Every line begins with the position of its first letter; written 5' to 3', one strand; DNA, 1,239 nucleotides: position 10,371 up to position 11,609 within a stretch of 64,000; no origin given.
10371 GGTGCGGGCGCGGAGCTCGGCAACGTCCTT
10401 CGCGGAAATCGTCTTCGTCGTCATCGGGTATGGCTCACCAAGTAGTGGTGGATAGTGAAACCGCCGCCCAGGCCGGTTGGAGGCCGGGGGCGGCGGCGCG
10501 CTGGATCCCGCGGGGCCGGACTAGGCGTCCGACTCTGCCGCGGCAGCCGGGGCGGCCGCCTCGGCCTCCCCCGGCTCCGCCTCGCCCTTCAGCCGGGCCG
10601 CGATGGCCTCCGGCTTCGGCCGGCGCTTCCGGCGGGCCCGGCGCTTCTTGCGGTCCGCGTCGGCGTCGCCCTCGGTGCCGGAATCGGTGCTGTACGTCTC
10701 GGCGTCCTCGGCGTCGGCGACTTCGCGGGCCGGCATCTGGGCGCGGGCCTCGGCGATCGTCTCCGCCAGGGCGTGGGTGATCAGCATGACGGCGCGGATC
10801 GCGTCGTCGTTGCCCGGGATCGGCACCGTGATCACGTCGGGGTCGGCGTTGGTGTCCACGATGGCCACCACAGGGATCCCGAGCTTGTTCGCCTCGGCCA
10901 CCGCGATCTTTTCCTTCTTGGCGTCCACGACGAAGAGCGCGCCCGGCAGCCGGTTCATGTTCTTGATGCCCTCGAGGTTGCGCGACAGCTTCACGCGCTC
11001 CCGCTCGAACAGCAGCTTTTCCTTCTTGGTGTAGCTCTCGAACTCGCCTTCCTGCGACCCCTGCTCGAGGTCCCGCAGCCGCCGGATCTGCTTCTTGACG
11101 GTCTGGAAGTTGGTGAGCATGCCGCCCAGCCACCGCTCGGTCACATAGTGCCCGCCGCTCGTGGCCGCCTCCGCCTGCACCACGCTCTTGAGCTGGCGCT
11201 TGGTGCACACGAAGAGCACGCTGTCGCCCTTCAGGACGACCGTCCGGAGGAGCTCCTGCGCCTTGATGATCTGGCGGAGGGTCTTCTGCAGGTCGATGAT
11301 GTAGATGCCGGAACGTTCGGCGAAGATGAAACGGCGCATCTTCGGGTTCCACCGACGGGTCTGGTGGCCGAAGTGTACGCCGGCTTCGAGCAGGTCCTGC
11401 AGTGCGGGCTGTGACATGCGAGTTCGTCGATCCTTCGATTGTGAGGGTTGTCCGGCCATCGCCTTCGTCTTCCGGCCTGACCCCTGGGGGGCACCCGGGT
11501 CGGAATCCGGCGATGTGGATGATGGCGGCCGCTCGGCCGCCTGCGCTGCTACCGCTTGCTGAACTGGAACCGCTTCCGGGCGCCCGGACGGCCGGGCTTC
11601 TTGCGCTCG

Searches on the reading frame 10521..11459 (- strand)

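Call 30: search_protein_families(library=pfam, proteins=[window:10521-11459:-], max_evalue=0.001)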
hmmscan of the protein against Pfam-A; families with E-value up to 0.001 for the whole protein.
window:10521-11459:- (312 aa): 1 family
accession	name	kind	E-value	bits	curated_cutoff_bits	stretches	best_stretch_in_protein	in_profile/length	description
PF00318.25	Ribosomal_S2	-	6.3e-92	307.1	26.1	1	23-237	1-215/216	Ribosomal protein S2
